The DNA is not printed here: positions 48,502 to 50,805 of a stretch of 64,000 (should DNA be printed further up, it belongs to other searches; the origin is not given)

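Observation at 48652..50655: Citrate-synthase paralog that appears to have lost two catalytic histidines and gained long terminal extensions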

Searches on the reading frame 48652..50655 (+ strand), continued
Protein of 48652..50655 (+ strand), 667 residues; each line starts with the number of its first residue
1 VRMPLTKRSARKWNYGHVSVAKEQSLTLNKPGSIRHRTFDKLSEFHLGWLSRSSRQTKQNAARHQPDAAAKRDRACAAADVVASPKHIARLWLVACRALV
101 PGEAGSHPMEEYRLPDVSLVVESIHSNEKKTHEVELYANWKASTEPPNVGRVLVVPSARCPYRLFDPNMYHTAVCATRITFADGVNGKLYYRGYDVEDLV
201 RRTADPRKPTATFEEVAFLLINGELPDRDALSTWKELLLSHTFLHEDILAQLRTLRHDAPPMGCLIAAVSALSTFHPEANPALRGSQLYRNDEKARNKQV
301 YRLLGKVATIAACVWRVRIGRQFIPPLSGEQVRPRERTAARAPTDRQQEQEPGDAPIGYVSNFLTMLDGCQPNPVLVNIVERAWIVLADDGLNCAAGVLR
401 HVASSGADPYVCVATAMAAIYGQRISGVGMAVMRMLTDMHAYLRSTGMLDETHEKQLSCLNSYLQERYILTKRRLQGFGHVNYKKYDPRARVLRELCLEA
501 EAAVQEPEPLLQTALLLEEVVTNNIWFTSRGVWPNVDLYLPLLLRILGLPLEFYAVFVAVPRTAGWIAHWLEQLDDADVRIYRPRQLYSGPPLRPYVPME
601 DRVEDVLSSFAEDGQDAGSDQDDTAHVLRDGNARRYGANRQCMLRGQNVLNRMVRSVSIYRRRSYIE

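Call 32: find_homologous_proteins(query=A1, max_evalue=1e-20)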
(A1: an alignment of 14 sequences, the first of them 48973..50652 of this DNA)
Query A1 (14 sequences) (560 aa, profile of the alignment): 749 proteins with E <= 1e-20 among 8000 candidates; the best 120 are listed.
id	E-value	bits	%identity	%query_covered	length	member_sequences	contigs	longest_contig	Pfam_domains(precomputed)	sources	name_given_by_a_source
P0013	1.1e-240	817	43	86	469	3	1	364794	PF00285.27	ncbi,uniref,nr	ncbi:hypothetical protein GpartN1_g23.t1 [Galdieria partita]|uniref:Citrate synthase n=1 Tax=Galdier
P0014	1.4e-239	814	44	86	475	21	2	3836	PF00285.27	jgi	-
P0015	6.8e-239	811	46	78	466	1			PF00285.27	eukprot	eukprot:jgi/Galph1/3564/GphlegSOOS_G2237.1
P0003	1.0e-222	758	75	99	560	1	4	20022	PF00285.27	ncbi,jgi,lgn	jgi:citrate synthase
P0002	2.7e-222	757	76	99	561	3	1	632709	PF00285.27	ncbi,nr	ncbi:hypothetical protein CCYA_CCYA09G2549 [Cyanidiococcus yangmingshanensis]|nr:hypothetical protei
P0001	3.1e-219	747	100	100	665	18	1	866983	PF00285.27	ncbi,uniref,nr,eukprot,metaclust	ncbi:citrate synthase [Cyanidioschyzon merolae strain 10D]|uniref:Citrate synthase n=1 Tax=Cyanidios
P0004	4.4e-217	739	61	100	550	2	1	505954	PF00285.27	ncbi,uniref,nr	ncbi:hypothetical protein CDCA_CDCA07G2282 [Cyanidium caldarium]|uniref:Citrate synthase n=1 Tax=Cya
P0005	5.0e-215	733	56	95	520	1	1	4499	PF00285.27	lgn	-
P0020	3.2e-207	707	44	78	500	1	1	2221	PF00285.27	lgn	-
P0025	1.4e-205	702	40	80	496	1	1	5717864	PF00285.27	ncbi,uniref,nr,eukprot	ncbi:Citrate synthase [Porphyridium purpureum]|uniref:Citrate synthase n=1 Tax=Porphyridium purpureu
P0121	1.8e-200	685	31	80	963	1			PF00285.27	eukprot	eukprot:TRINITY_DN871_c0_g1_i1.p1 TRINITY_DN871_c0_g1~~TRINITY_DN871_c0_g1_i1.p1 ORF type:complete l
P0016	9.9e-199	679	47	70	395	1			PF00285.27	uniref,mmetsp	uniref:Citrate synthase n=2 Tax=Compsopogon caeruleus TaxID=31354 RepID=A0A7S1XFJ4_9RHOD|mmetsp:Tran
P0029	2.7e-169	582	41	79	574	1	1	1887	PF00285.27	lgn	-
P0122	5.5e-167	574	39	79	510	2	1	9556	PF00285.27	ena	-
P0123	3.4e-166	572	39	79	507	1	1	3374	PF00285.27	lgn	-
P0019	7.1e-166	571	41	79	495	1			PF00285.27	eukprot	eukprot:TRINITY_DN1656_c0_g1_i1.p1 TRINITY_DN1656_c0_g1~~TRINITY_DN1656_c0_g1_i1.p1 ORF type:complet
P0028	1.5e-165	569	39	80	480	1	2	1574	PF00285.27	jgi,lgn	-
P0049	2.7e-165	569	39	79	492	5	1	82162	PF00285.27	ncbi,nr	ncbi:hypothetical protein BGZ73_008062 [Actinomortierella ambigua]|nr:hypothetical protein BGZ73_008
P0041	4.6e-164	565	39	79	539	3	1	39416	PF00285.27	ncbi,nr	ncbi:hypothetical protein IWQ61_002030 [Dispira simplex]|nr:hypothetical protein IWQ61_002030 [Dispi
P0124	3.1e-163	562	38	80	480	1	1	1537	PF00285.27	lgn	-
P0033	5.7e-163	561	39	79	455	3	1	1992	PF00285.27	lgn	-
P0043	3.9e-162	558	39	79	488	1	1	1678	PF00285.27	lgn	-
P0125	1.1e-161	557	38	81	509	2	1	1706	PF00285.27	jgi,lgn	jgi:citrate synthase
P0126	1.7e-161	556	38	79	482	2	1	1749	PF00285.27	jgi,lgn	-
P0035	1.9e-160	553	41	79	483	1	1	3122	PF00285.27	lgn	-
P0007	4.9e-159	548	62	71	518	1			PF00285.27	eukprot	eukprot:ctg_2995.g403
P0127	4.5e-156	538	38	79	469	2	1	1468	PF00285.27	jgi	jgi:citrate synthase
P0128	7.6e-156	538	37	81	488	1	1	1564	PF00285.27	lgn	-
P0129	1.3e-155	537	39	79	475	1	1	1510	PF00285.27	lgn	-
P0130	9.1e-155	534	37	79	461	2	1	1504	PF00285.27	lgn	-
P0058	3.9e-147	509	38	78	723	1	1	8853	PF00285.27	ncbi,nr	ncbi:hypothetical protein HDU76_002945 [Blyttiomyces sp. JEL0837]|nr:hypothetical protein HDU76_0029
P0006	6.8e-147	508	61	73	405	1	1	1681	PF00285.27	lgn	-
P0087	2.9e-146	506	39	78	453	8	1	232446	PF00285.27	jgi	jgi:citrate synthase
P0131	1.4e-145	504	35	86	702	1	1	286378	PF00285.27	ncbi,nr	ncbi:citrate synthase-like protein [Chytridium lagenaria]|nr:citrate synthase-like protein [Chytridi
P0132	2.1e-144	500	36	81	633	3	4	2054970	PF00285.27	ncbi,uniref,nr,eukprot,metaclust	ncbi:hypothetical protein BATDEDRAFT_35262 [Batrachochytrium dendrobatidis JAM81]|uniref:Citrate syn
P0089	1.3e-140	487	35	80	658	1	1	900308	PF00285.27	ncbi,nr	ncbi:citrate synthase-like protein [Phlyctochytrium arcticum]|nr:citrate synthase-like protein [Phly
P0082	4.1e-140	486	36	79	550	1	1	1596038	PF00285.27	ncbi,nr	ncbi:citrate synthase-like protein [Gorgonomyces haynaldii]|nr:citrate synthase-like protein [Gorgon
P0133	4.5e-140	486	35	80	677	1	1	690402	PF00285.27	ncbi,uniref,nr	ncbi:citrate synthase-like protein [Fimicolochytrium jonesii]|uniref:citrate synthase-like protein n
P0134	3.3e-139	483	34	85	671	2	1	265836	PF00285.27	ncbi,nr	ncbi:hypothetical protein SpCBS45565_g03810 [Spizellomyces sp. 'palustris']|nr:hypothetical protein 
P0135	7.4e-139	481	34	80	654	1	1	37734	PF00285.27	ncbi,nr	ncbi:hypothetical protein HKX48_001627 [Thoreauomyces humboldtii]|nr:hypothetical protein HKX48_0016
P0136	1.7e-138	480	38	78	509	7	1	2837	PF00285.27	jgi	-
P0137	1.6e-137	477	36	78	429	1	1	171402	PF00285.27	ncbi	ncbi:MAG: citrate synthase [Acidobacteriota bacterium]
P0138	6.8e-136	472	36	78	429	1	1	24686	PF00285.27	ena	-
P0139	1.8e-135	470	39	78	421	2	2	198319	PF00285.27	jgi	jgi:citrate synthase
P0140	2.1e-135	470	33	82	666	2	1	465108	PF00285.27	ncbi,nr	ncbi:citrate synthase-like protein [Gaertneriomyces semiglobifer]|nr:citrate synthase-like protein [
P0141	1.0e-134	468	35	76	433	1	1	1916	PF00285.27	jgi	jgi:citrate synthase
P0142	8.7e-134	465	39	78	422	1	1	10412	PF00285.27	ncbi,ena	-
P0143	3.9e-133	463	38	78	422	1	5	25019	PF00285.27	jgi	jgi:citrate synthase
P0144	1.2e-132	461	36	78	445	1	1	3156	PF00285.27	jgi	jgi:citrate synthase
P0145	6.9e-132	459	36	78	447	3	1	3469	PF00285.27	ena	-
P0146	9.9e-131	455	35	78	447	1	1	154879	PF00285.27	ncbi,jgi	-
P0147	2.0e-130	454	36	78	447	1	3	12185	PF00285.27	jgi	jgi:citrate synthase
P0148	5.6e-130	452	36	78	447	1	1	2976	PF00285.27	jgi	-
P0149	2.3e-129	450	35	79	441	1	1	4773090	PF00285.27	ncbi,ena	-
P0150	3.4e-129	450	36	78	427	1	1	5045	PF00285.27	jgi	jgi:citrate synthase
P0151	8.4e-129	448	38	78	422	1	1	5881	PF00285.27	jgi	jgi:citrate synthase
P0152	9.2e-129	448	38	78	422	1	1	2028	PF00285.27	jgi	jgi:citrate synthase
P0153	2.2e-128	447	38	78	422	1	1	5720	PF00285.27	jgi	jgi:citrate synthase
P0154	5.1e-128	446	36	78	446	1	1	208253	PF00285.27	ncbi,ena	-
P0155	1.2e-126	441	33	88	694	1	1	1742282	PF00285.27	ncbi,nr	ncbi:hypothetical protein H9P43_007317 [Blastocladiella emersonii ATCC 22665]|nr:hypothetical protei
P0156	6.5e-126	439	40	63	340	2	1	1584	PF00285.27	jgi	-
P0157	2.8e-124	433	35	77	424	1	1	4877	PF00285.27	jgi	jgi:citrate synthase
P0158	2.1e-123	431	36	79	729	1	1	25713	PF00285.27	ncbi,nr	ncbi:citrate synthase-like protein [Blastocladiella britannica]|nr:citrate synthase-like protein [Bl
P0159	4.1e-123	430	35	77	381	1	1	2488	PF00285.27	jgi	jgi:citrate synthase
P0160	9.5e-122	425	34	77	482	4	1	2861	PF00285.27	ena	-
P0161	6.7e-121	422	34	78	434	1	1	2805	PF00285.27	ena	-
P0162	1.3e-119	418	36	78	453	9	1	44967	PF00285.27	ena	-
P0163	3.3e-119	417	34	78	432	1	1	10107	PF00285.27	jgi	jgi:citrate synthase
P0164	3.4e-119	417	34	78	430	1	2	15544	PF00285.27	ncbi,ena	-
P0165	5.4e-119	416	34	78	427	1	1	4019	PF00285.27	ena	-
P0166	1.0e-118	415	33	77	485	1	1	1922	PF00285.27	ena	-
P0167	1.2e-118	415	35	77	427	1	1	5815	PF00285.27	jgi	jgi:citrate synthase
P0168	1.9e-118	414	35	79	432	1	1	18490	PF00285.27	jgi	jgi:citrate synthase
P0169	1.9e-118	414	35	79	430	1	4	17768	PF00285.27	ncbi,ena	-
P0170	3.2e-118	413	32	78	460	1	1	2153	PF00285.27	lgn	-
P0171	6.6e-117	409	34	78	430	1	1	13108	PF00285.27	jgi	jgi:citrate synthase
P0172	6.7e-117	409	34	78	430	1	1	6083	PF00285.27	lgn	-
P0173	2.2e-116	407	34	78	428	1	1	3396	PF00285.27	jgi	jgi:citrate synthase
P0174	3.5e-116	407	34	78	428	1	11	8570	PF00285.27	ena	-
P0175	4.5e-116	406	33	79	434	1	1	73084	PF00285.27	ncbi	-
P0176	9.2e-116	405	35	78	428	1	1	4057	PF00285.27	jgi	jgi:citrate synthase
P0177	1.2e-115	405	34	79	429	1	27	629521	PF00285.27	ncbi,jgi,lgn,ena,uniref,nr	ncbi:citrate synthase [Methylophilus sp. 14]|uniref:citrate synthase n=1 Tax=unclassified Methylophi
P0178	1.6e-115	405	34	78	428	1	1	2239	PF00285.27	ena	-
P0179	2.2e-115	404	34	78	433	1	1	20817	PF00285.27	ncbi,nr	ncbi:MAG: citrate synthase [Gallionella sp.]|nr:citrate synthase [Gallionella sp.]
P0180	2.5e-115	404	35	78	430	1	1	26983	PF00285.27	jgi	jgi:citrate synthase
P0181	2.5e-115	404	35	78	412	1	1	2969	PF00285.27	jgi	jgi:citrate synthase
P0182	2.8e-115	404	35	78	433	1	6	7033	PF00285.27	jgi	jgi:citrate synthase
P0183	9.7e-115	402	34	78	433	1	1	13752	PF00285.27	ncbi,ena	-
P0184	1.3e-114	401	33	78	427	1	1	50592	PF00285.27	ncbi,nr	ncbi:MAG: citrate synthase [Eikenella sp.]|nr:citrate synthase [Eikenella sp.]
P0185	1.4e-114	401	33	78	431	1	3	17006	PF00285.27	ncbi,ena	-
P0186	4.3e-114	400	33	79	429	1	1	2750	PF00285.27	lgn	-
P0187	5.7e-114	399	33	78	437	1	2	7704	PF00285.27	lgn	-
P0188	5.7e-114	399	33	78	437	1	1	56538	PF00285.27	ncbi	-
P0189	7.7e-114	399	34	78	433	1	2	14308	PF00285.27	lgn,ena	-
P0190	9.9e-114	399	34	78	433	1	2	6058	PF00285.27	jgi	jgi:citrate synthase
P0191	1.2e-113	398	34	78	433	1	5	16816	PF00285.27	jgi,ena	-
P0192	1.3e-113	398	34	78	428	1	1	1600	PF00285.27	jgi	-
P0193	1.6e-113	398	34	78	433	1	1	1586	PF00285.27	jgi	jgi:citrate synthase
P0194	1.6e-113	398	34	78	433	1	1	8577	PF00285.27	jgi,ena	jgi:citrate synthase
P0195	1.6e-113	398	34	79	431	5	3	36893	PF00285.27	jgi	jgi:citrate synthase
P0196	1.9e-113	398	33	78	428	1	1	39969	PF00285.27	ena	-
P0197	2.1e-113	398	34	78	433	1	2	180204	PF00285.27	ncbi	-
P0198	2.5e-113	397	34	78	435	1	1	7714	PF00285.27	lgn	-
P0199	3.5e-113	397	33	79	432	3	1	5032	PF00285.27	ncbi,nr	ncbi:MAG: citrate (Si)-synthase [Sulfuricellaceae bacterium]|nr:citrate (Si)-synthase [Sulfuricellac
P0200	5.1e-113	396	32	78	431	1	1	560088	PF00285.27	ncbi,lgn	-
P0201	6.0e-113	396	34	78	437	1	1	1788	PF00285.27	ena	-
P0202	6.4e-113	396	35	78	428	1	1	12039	PF00285.27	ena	-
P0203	7.2e-113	396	31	78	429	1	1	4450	PF00285.27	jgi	jgi:citrate synthase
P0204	1.2e-112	395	34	78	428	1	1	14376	PF00285.27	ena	-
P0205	1.2e-112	395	32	78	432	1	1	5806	PF00285.27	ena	-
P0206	1.6e-112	395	34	78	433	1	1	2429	PF00285.27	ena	-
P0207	2.0e-112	394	33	78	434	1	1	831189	PF00285.27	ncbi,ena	-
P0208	2.3e-112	394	34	78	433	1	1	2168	PF00285.27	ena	-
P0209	2.9e-112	394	33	78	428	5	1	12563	PF00285.27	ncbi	-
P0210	3.3e-112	394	34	78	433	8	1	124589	PF00285.27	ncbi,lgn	-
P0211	3.7e-112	393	33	78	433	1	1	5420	PF00285.27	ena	-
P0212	4.3e-112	393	32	78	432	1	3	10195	PF00285.27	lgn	-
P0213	4.6e-112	393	34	78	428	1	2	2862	PF00285.27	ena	-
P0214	6.7e-112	393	33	79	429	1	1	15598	PF00285.27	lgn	-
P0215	6.9e-112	393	33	79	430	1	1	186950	PF00285.27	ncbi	-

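Call 35: search_protein_families(library=ncbifam, proteins=[window:48976-50652:+, P0013, P0025, P0094, P0132], max_evalue=0.00001)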
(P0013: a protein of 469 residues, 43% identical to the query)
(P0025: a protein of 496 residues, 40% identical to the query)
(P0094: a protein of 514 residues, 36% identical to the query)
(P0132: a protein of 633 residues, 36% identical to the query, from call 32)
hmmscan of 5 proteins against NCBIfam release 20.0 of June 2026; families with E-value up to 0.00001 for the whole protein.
window:48976-50652:+ (559 aa): 22 families
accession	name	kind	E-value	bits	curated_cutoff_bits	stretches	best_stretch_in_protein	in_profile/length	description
NF004126.0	PRK05614.1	equivalog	1.5e-85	287.2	505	2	249-494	194-430/430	citrate synthase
TIGR01798.1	cit_synth_I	equivalog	4.1e-77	259.6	485.15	2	251-486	183-410/412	citrate synthase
NF010639.0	PRK14036.1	equivalog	4.4e-66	223.1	502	2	248-494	153-378/379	citrate synthase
TIGR01800.1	cit_synth_II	subfamily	1.5e-60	204.9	421.3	2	239-494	137-368/368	2-methylcitrate synthase/citrate synthase II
NF041301.1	Cit_synth_Halo_CitZ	equivalog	5.3e-58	196.8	550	2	246-494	154-379/379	citrate synthase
NF041157.1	Cit_synThplmales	equivalog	4.2e-57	194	590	2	244-494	145-376/377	citrate synthase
NF010638.0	PRK14035.1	equivalog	5.8e-51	173.4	572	2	247-494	149-372/372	citrate synthase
NF010637.0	PRK14034.1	equivalog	2e-50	171.8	594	2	249-494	150-371/372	citrate synthase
NF010640.0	PRK14037.1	subfamily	2.7e-49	168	504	1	66-494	13-377/377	citrate synthase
NF010636.0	PRK14033.1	equivalog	1.3e-42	146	479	2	240-488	148-372/376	bifunctional 2-methylcitrate synthase/citrate synthase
NF009004.0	PRK12349.1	equivalog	2e-39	135.5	508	2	247-483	153-366/372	citrate synthase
NF009006.1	PRK12351.1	equivalog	2.5e-39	134.7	550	2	247-494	155-376/376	bifunctional 2-methylcitrate synthase/citrate synthase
NF010635.0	PRK14032.1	subfamily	7.7e-38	130.2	426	2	283-494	241-448/448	citrate synthase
NF009005.0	PRK12350.1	subfamily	9.5e-34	117.2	332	1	255-486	141-353/366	citrate synthase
NF007128.0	PRK09569.1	subfamily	2.4e-26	92.4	344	2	238-462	193-406/437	citrate (Si)-synthase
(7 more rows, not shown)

P0013 (469 aa): 22 families
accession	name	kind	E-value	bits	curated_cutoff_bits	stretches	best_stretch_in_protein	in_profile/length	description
NF004126.0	PRK05614.1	equivalog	1e-108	363.6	505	1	41-440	40-430/430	citrate synthase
TIGR01798.1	cit_synth_I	equivalog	3.2e-100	335.7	485.15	1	41-434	27-412/412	citrate synthase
NF010639.0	PRK14036.1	equivalog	7e-82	275.1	502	1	45-440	5-378/379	citrate synthase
TIGR01800.1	cit_synth_II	subfamily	1.1e-64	218.5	421.3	1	54-440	7-368/368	2-methylcitrate synthase/citrate synthase II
NF041157.1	Cit_synThplmales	equivalog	1.7e-62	211.7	590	1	54-441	12-377/377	citrate synthase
NF041301.1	Cit_synth_Halo_CitZ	equivalog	1e-59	202.5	550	1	55-440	14-379/379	citrate synthase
NF010638.0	PRK14035.1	equivalog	1.4e-55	188.6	572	1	66-440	22-372/372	citrate synthase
NF010637.0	PRK14034.1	equivalog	7.2e-52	176.6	594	1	55-440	12-371/372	citrate synthase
NF010640.0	PRK14037.1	subfamily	4.7e-50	170.5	504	1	55-440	13-377/377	citrate synthase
NF010636.0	PRK14033.1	equivalog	1.5e-46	159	479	1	55-434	18-372/376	bifunctional 2-methylcitrate synthase/citrate synthase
NF009004.0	PRK12349.1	equivalog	3.1e-46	157.9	508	1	51-431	12-368/372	citrate synthase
NF009006.1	PRK12351.1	equivalog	2.1e-45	154.8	550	1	69-440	29-376/376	bifunctional 2-methylcitrate synthase/citrate synthase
NF009005.0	PRK12350.1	subfamily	5.1e-41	141.1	332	1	56-434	14-355/366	citrate synthase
NF010635.0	PRK14032.1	subfamily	7e-38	130.3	426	1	63-440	62-448/448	citrate synthase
NF007128.0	PRK09569.1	subfamily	5.5e-24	84.6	344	1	56-429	48-426/437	citrate (Si)-synthase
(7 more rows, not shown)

P0025 (496 aa): 22 families
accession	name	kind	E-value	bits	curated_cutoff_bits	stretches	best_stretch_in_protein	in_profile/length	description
NF004126.0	PRK05614.1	equivalog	3.2e-105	352.1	505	1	51-455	38-430/430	citrate synthase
TIGR01798.1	cit_synth_I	equivalog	1.5e-101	340.1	485.15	1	50-449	24-412/412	citrate synthase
NF010639.0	PRK14036.1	equivalog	3.6e-73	246.4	502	1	57-455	5-378/379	citrate synthase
NF041157.1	Cit_synThplmales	equivalog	2.3e-61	208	590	1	69-455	15-376/377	citrate synthase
TIGR01800.1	cit_synth_II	subfamily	4.8e-59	200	421.3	1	67-455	8-368/368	2-methylcitrate synthase/citrate synthase II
NF041301.1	Cit_synth_Halo_CitZ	equivalog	2.9e-58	197.7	550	1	68-455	15-379/379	citrate synthase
NF010640.0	PRK14037.1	subfamily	1.4e-50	172.3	504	1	69-455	15-377/377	citrate synthase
NF010638.0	PRK14035.1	equivalog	2.6e-47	161.4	572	1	81-455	25-372/372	citrate synthase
NF010637.0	PRK14034.1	equivalog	4.8e-44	150.8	594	1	81-455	24-371/372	citrate synthase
NF009005.0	PRK12350.1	subfamily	2e-42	145.7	332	1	69-454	15-360/366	citrate synthase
NF010636.0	PRK14033.1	equivalog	4.5e-41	140.9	479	1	72-450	23-373/376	bifunctional 2-methylcitrate synthase/citrate synthase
NF009004.0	PRK12349.1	equivalog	1.3e-40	139.4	508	1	58-444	7-366/372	citrate synthase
NF009006.1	PRK12351.1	equivalog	4.1e-40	137.3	550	1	80-455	28-376/376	bifunctional 2-methylcitrate synthase/citrate synthase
NF010635.0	PRK14032.1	subfamily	1.5e-34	119.3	426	1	78-455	65-448/448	citrate synthase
NF007128.0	PRK09569.1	subfamily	4.1e-23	81.7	344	1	101-443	88-425/437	citrate (Si)-synthase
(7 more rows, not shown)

P0094 (514 aa): 21 families
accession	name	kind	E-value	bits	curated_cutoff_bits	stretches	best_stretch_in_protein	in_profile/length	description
NF004126.0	PRK05614.1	equivalog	4.1e-150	500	505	1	80-487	27-430/430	citrate synthase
TIGR01798.1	cit_synth_I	equivalog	1.5e-138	462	485.15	1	81-480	15-411/412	citrate synthase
NF010639.0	PRK14036.1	equivalog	1.6e-121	405.6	502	1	98-487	6-378/379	citrate synthase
TIGR01800.1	cit_synth_II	subfamily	2.7e-105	352.2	421.3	1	109-487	10-368/368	2-methylcitrate synthase/citrate synthase II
NF041157.1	Cit_synThplmales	equivalog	2.8e-97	326.2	590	1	110-487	16-376/377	citrate synthase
NF041301.1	Cit_synth_Halo_CitZ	equivalog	5.7e-85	285.6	550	1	109-487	16-379/379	citrate synthase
NF010637.0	PRK14034.1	equivalog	2.2e-83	280.3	594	1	109-487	14-371/372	citrate synthase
NF010640.0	PRK14037.1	subfamily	1.8e-82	277.2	504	1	110-487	16-377/377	citrate synthase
NF010638.0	PRK14035.1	equivalog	4e-82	276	572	1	122-487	26-372/372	citrate synthase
NF010636.0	PRK14033.1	equivalog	1.9e-80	270.5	479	1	110-481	21-372/376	bifunctional 2-methylcitrate synthase/citrate synthase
NF009004.0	PRK12349.1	equivalog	1.2e-73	248.1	508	1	97-476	6-366/372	citrate synthase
NF009006.1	PRK12351.1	equivalog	1.4e-73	247.4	550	1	111-487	19-376/376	bifunctional 2-methylcitrate synthase/citrate synthase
NF009005.0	PRK12350.1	subfamily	3.8e-65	220.5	332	1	105-479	11-353/366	citrate synthase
NF010635.0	PRK14032.1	subfamily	2.4e-58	197.7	426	1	118-487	65-448/448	citrate synthase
NF007128.0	PRK09569.1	subfamily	1.3e-46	159.1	344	1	109-476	49-426/437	citrate (Si)-synthase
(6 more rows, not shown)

P0132 (633 aa): 21 families
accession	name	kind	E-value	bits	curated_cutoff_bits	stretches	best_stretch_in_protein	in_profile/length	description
NF004126.0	PRK05614.1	equivalog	3.6e-113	378.2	505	2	203-487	156-426/430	citrate synthase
TIGR01798.1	cit_synth_I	equivalog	4.4e-104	348.5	485.15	2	205-485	145-412/412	citrate synthase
NF010639.0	PRK14036.1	equivalog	2.1e-77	260.4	502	1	64-488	6-375/379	citrate synthase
TIGR01800.1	cit_synth_II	subfamily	8.9e-65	218.8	421.3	2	202-485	108-362/368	2-methylcitrate synthase/citrate synthase II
NF041157.1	Cit_synThplmales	equivalog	5.1e-63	213.4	590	2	198-489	108-374/377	citrate synthase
NF010636.0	PRK14033.1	equivalog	3.7e-52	177.4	479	1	70-485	15-372/376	bifunctional 2-methylcitrate synthase/citrate synthase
NF010640.0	PRK14037.1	subfamily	5.1e-52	177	504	2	197-488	107-374/377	citrate synthase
NF041301.1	Cit_synth_Halo_CitZ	equivalog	2.2e-50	171.8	550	1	67-488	8-376/379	citrate synthase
NF010638.0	PRK14035.1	equivalog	5.9e-49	166.8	572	2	201-489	112-370/372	citrate synthase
NF010637.0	PRK14034.1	equivalog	1.6e-44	152.4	594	2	195-488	106-368/372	citrate synthase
NF009006.1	PRK12351.1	equivalog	2.2e-44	151.4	550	2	261-488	169-373/376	bifunctional 2-methylcitrate synthase/citrate synthase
NF009004.0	PRK12349.1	equivalog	2.5e-43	148.3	508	2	201-481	116-367/372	citrate synthase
NF009005.0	PRK12350.1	subfamily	8.6e-42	143.6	332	2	259-488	150-358/366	citrate synthase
NF010635.0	PRK14032.1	subfamily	5.7e-31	107.5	426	2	213-487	171-444/448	citrate synthase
NF007128.0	PRK09569.1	subfamily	3e-20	72.3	344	1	67-479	41-425/437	citrate (Si)-synthase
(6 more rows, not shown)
